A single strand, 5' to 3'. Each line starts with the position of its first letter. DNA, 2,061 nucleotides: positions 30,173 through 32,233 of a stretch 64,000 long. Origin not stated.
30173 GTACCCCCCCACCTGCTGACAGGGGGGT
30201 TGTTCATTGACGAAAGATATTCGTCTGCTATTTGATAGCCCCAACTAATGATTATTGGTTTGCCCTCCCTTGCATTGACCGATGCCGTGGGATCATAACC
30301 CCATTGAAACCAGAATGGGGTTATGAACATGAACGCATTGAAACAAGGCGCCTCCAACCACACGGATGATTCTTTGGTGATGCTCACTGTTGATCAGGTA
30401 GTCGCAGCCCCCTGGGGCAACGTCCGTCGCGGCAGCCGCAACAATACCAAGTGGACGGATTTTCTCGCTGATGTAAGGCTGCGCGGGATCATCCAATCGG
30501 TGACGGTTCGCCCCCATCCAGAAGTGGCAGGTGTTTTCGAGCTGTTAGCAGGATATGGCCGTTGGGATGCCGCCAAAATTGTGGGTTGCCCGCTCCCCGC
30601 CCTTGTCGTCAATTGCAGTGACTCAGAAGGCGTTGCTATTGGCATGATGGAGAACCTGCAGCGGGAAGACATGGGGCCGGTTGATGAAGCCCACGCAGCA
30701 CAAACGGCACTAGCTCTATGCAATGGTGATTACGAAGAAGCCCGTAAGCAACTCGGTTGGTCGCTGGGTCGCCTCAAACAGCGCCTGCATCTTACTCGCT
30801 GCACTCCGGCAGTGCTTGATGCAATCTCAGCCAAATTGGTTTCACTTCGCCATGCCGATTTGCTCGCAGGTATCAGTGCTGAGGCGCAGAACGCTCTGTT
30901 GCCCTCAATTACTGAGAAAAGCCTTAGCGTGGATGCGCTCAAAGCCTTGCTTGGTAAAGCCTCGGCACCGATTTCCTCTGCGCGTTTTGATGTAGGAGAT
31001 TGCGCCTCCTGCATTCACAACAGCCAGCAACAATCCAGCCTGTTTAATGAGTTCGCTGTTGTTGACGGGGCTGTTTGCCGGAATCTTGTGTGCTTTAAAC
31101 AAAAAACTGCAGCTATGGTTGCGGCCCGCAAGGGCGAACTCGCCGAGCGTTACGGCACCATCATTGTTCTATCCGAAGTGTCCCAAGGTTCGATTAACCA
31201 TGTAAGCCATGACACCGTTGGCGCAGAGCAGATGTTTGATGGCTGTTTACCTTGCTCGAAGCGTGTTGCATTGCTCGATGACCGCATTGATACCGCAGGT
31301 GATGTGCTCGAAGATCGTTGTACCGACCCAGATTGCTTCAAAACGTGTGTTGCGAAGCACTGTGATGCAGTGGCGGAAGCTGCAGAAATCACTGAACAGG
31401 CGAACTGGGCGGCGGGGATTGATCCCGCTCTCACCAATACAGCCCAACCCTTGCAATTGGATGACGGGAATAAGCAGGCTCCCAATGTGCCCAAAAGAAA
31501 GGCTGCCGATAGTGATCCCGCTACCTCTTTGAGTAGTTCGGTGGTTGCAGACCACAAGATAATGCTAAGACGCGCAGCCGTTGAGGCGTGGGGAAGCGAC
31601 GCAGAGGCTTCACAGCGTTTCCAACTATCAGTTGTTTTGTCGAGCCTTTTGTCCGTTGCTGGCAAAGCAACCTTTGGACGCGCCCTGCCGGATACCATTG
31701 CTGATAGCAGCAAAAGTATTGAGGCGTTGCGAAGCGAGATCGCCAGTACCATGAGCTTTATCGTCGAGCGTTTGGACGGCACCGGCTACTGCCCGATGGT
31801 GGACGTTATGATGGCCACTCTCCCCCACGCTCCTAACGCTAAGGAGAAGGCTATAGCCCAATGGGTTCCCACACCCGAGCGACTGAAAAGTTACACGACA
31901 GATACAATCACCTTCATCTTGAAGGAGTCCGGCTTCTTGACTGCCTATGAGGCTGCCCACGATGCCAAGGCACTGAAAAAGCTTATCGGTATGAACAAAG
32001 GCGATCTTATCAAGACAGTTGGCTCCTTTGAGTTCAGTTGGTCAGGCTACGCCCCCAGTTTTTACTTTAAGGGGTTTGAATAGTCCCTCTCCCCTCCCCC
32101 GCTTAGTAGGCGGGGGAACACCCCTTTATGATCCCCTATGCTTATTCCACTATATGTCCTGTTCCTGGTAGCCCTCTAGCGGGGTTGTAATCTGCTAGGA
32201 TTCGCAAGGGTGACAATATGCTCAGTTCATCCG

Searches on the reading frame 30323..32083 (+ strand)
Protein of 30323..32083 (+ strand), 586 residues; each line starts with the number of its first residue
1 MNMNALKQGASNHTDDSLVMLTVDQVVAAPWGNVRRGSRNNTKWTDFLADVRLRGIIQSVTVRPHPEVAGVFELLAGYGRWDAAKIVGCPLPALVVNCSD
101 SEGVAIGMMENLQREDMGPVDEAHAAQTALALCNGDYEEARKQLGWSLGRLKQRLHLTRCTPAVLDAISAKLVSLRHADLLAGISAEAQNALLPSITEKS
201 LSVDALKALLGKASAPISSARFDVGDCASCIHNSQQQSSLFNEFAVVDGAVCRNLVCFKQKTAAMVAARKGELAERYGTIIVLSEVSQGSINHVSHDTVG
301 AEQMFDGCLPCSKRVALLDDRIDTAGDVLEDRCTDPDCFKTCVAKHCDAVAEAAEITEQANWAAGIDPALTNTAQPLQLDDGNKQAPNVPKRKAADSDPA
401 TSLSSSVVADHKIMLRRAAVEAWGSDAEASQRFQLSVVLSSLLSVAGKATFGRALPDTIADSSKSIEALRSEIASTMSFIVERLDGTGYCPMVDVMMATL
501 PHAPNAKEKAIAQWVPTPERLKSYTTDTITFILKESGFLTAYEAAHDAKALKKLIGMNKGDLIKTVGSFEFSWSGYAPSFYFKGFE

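Call 12: search_protein_families(library=pfam, proteins=[window:30323-32083:+], max_evalue=0.01)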
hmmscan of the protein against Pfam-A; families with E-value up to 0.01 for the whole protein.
window:30323-32083:+ (586 aa): 2 families
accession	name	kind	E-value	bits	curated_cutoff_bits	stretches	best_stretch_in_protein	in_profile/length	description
PF17762.8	HTH_ParB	-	2e-09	38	22.6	1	115-211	1-98/102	ParB HTH domain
PF02195.25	ParB_N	-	1.4e-08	35.1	26.3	1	38-113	21-95/95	ParB N-terminal domain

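Call 67: search_dna_similar(query=window:30323-32083:+, collection=plasmids, mode=protein, max_rows=60, max_evalue=1e-10)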
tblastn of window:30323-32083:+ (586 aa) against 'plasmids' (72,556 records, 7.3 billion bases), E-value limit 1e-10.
Records with a match: 374; places in all: 379; records where one place covers at least 80% of the query: 100.
Best place of each record, by identity: >=99% 1; 95-99% 7; 90-95% 5; <60% 361.
By first word of the organism name: Pseudomonas 138; Burkholderia 28; Legionella 25; Xanthomonas 23; Cupriavidus 22; Aeromonas 14; Vibrio 13; Paraburkholderia 9; Shewanella 8; Sphingobium 7; and 44 more.
By predicted mobility (MOB-suite, as given by PLSDB): non-mobilizable 186; conjugative 121; mobilizable 67.
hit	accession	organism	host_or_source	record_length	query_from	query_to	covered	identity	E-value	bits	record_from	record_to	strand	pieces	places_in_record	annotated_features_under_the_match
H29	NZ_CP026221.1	Aeromonas sp. ASNIH4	-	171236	1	586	100%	99.8%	0e+0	1184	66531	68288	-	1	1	PRTRC system ParB family protein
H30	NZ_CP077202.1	Aeromonas sp. FDAARGOS 1402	-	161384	1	586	100%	95.6%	0e+0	1139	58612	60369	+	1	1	PRTRC system ParB family protein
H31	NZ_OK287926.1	Aeromonas caviae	-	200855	1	586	100%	95.6%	0e+0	1139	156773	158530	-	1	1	PRTRC system ParB family protein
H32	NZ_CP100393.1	Aeromonas caviae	bile,bile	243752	1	586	100%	95.6%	0e+0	1139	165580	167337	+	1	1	PRTRC system ParB family protein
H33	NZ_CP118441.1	Aeromonas caviae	Homo sapiens,cell culture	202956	1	586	100%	95.6%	0e+0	1139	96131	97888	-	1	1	PRTRC system ParB family protein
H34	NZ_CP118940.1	Aeromonas caviae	Homo sapiens,cell culture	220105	1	586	100%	95.6%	0e+0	1139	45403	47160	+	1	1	PRTRC system ParB family protein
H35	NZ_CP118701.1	Aeromonas hydrophila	Homo sapiens,cell culture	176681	1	586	100%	95.1%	0e+0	1139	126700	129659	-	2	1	PRTRC system ParB family protein | IS3-like element ISKpn10 family transposase | hypothetical protein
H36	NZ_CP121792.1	Aeromonas caviae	Homo sapiens,plasma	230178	1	578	99%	95.7%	0e+0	1125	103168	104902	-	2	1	PRTRC system ParB family protein | hypothetical protein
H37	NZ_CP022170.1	Aeromonas salmonicida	Atlantic salmon,The RAS Atlantic Salmon ...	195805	1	586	100%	93.3%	0e+0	1097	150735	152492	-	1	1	PRTRC system ParB family protein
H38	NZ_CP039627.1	Aeromonas caviae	sludge,cell culture,sludge from ...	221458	1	586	100%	93.3%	0e+0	1097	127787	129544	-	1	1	PRTRC system ParB family protein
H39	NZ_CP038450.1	Aeromonas media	cell culture,sludge from bioreactor ...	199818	1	586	100%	93.3%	0e+0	1097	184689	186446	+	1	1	PRTRC system ParB family protein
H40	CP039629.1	Aeromonas caviae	sludge,cell culture,sludge from ...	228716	1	586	100%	93.3%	0e+0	1097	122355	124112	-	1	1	PRTRC system ParB family protein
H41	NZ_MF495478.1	Aeromonas salmonicida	-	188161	1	586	100%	93.3%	0e+0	1097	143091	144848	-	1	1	PRTRC system ParB family protein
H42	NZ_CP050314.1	Shewanella aestuarii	Perinereis linea,Single cell,intestinal ...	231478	3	582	99%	32.9%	2e-83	292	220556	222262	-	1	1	PRTRC system ParB family protein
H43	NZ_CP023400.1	Pseudoalteromonas spongiae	surface seawater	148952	1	583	99%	31.3%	3e-71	256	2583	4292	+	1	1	PRTRC system ParB family protein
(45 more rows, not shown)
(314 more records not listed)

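Call 68: get_annotated_region(hit=H42, flank=20000)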
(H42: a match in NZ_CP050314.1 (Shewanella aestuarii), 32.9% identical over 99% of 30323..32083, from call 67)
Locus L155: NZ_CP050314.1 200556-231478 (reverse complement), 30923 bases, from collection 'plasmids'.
description: Shewanella aestuarii strain PN3F2 plasmid pPN3F2_1, complete sequence
organism: Shewanella aestuarii (NCBI taxid 1028752)
taxonomy: Bacteria; Pseudomonadota; Gammaproteobacteria; Alteromonadales; Shewanellaceae; Shewanella; Shewanella aestuarii
host: -; source: Perinereis linea,Single cell,intestinal content; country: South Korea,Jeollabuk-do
typing (MOB-suite, as given by PLSDB): non-mobilizable
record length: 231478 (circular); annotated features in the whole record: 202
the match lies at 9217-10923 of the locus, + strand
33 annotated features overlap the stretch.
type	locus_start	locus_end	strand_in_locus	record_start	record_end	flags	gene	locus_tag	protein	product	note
CDS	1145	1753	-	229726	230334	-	-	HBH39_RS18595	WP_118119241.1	TetR/AcrR family transcriptional regulator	GO:0006355 - regulation of DNA-templated transcription [Evidence IEA]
CDS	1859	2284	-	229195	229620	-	-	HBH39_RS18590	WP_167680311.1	DUF6088 family protein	-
CDS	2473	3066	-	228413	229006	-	-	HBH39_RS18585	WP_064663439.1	tyrosine-type recombinase/integrase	GO:0015074 - DNA integration [Evidence IEA]; GO:0006310 - DNA recombination [Evidence IEA]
CDS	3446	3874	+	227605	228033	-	-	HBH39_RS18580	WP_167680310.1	hypothetical protein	-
CDS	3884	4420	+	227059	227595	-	-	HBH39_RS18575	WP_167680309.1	type II toxin-antitoxin system MqsA family antitoxin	-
CDS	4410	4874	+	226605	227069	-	-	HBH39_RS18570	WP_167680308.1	preprotein translocase subunit SecB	-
CDS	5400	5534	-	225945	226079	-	-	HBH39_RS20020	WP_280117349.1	hypothetical protein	-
CDS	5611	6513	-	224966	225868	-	-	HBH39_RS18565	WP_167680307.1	ParB N-terminal domain-containing protein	-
CDS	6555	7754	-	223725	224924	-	-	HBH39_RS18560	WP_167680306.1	AAA family ATPase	-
CDS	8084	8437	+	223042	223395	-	-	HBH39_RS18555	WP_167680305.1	hypothetical protein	-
CDS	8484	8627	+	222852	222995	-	-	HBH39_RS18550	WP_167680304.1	hypothetical protein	-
CDS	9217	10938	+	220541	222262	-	-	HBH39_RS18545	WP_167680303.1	PRTRC system ParB family protein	-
CDS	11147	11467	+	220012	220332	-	-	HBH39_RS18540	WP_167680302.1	hypothetical protein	-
CDS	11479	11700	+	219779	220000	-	-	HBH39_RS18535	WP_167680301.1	PRTRC system protein C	-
CDS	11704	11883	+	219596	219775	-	-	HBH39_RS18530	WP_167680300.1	hypothetical protein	-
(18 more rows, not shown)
